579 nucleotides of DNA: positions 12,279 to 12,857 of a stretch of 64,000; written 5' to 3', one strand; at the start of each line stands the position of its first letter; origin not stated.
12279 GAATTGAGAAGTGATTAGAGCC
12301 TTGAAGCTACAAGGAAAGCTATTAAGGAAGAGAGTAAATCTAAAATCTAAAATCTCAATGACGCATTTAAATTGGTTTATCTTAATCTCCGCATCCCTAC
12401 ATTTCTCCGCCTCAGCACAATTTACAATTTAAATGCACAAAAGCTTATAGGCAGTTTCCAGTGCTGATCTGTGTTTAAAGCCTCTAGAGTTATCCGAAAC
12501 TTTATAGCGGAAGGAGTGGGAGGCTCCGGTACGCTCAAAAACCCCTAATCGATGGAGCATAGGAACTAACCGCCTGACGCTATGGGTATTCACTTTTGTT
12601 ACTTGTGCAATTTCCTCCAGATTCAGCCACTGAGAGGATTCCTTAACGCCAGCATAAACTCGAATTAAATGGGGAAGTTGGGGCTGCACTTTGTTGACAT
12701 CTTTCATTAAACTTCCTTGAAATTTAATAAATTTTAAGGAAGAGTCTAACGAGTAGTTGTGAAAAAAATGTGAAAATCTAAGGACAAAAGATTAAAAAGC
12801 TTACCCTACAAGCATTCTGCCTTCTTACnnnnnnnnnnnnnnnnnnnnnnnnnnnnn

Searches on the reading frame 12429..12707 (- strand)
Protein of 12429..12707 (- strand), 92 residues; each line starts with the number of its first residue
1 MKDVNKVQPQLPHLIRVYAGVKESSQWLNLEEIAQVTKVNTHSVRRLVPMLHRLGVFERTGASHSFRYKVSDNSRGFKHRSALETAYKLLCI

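Call 28: find_encoding_contigs(protein=window:12429-12707:-, flank=3000, max_places=8)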
Protein window:12429-12707:- (92 aa): no gene with exactly this product is on record in the collection.

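Call 91: search_protein_families(library=pfam, proteins=[window:12429-12707:-], max_evalue=0.001)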
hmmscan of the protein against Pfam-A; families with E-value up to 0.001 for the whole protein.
window:12429-12707:- (92 aa): 1 family
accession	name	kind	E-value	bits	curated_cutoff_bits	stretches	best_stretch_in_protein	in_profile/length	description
PF08100.18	Dimerisation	-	0.00066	19.9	25.6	0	21-75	34-88/93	O-methyltransferase dimerisation domain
